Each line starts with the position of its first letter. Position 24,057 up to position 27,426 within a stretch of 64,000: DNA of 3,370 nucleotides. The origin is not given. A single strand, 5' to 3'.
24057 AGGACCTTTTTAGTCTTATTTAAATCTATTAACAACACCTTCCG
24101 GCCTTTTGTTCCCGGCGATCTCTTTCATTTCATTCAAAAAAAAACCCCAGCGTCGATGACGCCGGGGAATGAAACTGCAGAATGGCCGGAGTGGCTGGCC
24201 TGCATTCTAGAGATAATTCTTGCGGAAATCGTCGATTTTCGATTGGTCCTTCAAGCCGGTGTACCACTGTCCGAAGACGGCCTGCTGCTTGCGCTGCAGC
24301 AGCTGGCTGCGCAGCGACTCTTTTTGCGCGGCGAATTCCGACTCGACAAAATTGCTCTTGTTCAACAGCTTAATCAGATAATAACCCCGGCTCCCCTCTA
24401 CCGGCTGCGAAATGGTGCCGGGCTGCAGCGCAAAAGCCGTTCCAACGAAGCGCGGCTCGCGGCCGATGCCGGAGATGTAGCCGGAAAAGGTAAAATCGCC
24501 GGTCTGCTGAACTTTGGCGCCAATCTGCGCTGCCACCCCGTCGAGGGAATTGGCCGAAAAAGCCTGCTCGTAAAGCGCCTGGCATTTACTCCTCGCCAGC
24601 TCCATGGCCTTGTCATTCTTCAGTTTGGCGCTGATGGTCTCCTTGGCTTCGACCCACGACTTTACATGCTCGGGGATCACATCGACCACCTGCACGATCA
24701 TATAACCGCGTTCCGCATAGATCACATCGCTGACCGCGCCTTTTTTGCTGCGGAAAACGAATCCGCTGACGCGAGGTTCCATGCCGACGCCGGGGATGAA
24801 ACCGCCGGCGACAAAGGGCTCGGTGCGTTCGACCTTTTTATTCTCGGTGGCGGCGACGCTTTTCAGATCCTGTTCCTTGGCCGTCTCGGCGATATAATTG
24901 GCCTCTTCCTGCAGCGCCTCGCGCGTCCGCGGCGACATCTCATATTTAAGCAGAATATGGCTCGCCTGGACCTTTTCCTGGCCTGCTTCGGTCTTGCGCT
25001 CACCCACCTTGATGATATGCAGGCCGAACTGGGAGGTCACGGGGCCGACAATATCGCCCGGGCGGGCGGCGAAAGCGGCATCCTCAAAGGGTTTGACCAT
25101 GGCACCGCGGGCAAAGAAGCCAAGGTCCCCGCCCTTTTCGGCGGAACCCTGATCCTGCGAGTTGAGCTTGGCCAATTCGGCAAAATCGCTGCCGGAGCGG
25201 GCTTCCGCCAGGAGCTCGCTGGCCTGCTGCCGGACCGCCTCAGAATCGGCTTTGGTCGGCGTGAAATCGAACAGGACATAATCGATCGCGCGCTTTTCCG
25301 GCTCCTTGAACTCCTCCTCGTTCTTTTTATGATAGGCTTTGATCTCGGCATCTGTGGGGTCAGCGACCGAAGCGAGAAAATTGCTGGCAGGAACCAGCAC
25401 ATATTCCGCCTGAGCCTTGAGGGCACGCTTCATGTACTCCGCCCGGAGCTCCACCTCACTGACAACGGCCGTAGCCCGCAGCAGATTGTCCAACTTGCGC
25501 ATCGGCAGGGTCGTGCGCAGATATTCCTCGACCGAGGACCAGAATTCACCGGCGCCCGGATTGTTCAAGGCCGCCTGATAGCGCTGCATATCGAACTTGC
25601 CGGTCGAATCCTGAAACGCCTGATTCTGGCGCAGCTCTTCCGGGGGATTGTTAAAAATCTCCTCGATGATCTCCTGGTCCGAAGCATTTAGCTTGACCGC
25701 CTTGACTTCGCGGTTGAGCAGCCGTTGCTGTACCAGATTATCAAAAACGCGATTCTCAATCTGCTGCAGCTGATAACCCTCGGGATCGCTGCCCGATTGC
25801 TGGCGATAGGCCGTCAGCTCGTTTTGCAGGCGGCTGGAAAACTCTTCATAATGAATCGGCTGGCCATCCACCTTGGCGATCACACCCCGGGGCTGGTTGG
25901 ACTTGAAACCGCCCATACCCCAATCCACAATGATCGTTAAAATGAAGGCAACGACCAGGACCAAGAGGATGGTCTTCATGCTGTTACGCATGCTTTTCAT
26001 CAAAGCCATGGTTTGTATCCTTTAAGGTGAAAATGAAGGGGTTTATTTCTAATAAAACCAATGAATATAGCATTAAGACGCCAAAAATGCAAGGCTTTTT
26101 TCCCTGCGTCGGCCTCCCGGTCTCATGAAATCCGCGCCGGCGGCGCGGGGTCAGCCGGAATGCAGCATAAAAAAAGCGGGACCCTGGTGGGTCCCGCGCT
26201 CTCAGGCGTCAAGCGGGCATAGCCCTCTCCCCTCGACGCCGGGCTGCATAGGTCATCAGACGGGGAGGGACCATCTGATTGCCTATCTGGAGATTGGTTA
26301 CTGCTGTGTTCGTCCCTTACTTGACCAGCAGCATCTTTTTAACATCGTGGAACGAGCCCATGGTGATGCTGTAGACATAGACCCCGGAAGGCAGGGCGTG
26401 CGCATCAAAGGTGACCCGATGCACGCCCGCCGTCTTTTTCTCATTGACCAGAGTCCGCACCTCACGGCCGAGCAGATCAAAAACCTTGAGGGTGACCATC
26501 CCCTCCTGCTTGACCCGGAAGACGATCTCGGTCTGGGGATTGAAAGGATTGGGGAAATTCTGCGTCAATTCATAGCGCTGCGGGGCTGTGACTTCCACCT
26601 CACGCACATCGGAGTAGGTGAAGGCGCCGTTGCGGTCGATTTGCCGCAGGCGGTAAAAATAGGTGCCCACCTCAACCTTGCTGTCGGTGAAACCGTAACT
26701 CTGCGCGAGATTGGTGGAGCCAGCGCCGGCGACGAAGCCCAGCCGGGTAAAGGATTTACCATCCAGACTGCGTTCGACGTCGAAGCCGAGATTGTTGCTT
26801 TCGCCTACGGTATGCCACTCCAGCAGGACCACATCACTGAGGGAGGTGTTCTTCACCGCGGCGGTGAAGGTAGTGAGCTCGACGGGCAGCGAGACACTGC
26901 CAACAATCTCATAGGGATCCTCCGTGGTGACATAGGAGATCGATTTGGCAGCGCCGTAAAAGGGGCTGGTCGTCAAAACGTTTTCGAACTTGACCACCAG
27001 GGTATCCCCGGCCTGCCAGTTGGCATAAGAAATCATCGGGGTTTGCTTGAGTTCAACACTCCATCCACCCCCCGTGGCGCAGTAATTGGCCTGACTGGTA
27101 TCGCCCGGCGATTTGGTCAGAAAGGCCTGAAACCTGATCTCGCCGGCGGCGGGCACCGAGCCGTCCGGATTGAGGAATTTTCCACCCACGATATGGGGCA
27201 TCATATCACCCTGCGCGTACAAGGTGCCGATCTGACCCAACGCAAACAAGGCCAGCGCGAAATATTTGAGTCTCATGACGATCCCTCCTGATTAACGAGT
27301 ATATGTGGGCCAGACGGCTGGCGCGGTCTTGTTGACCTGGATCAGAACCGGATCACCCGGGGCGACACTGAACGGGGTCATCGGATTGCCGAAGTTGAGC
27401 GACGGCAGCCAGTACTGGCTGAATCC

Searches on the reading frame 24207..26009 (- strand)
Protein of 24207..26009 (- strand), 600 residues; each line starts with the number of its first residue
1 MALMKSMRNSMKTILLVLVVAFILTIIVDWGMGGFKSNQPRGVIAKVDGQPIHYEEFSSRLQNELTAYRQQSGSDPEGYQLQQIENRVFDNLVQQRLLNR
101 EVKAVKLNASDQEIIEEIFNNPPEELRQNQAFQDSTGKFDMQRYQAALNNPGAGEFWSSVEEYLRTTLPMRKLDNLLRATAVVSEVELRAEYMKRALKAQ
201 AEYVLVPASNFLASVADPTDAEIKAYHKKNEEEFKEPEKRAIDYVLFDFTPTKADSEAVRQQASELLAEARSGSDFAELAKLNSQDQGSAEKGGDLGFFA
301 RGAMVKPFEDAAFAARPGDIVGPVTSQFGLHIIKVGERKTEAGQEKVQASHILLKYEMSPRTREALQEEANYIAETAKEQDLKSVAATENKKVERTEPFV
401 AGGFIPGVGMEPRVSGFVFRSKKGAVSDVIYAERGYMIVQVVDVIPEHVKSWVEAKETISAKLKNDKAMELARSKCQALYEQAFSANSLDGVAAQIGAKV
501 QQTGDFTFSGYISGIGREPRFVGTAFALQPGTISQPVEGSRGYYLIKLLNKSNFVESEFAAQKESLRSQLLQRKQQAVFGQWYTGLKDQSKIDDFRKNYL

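Call 11: search_protein_families(library=pfam, proteins=[window:24207-26009:-], max_evalue=0.001)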
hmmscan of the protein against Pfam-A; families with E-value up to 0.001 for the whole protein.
window:24207-26009:- (600 aa): 5 families
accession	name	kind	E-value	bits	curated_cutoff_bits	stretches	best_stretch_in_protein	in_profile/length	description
PF13616.12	Rotamase_3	-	1.7e-43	148.3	22.5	3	230-338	6-115/116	PPIC-type PPIASE domain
PF00639.27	Rotamase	-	1.1e-41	142.1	21.7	3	246-335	3-95/97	PPIC-type PPIASE domain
PF13624.11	SurA_N_3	-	3.4e-31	108.7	27.2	1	4-169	2-157/162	SurA-like N-terminal domain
PF13145.12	Rotamase_2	-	2.2e-30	106.4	27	3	218-341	1-111/121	PPIC-type PPIASE domain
PF13623.11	SurA_N_2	-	1.8e-29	102.9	28.5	1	4-148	1-145/145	SurA-like N-terminal domain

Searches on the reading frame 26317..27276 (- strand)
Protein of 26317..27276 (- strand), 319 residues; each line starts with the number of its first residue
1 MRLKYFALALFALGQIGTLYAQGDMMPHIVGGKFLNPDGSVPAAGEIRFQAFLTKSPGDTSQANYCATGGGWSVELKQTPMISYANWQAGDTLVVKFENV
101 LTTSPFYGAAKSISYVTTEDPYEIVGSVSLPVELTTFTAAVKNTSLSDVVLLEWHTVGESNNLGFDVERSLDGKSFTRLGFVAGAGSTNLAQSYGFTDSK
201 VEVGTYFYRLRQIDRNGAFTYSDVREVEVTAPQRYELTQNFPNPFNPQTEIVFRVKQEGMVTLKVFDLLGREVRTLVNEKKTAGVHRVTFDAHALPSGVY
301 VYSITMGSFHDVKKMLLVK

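Call 68: search_protein_families(library=pfam, proteins=[window:26317-27276:-], max_evalue=0.001)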
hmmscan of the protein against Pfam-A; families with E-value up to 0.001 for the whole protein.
window:26317-27276:- (319 aa): 3 families
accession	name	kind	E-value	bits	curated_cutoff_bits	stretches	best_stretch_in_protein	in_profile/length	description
PF18962.6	Por_Secre_tail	-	5.2e-09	36.7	27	1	241-315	2-73/75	Secretion system C-terminal sorting domain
PF13585.12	CHU_C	-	0.00012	22.6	27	0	259-307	27-74/86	CHU_C Type IX secretion signal domain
PF13860.13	FlgD_ig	-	0.00077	19.8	27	0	260-305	24-74/79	FlgD Ig-like domain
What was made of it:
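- On T9SS type A cargo (TIGR04183 / Por_Secre_tail): A second CTD protein at 26317..27276 suggests the system is in use (call 68).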
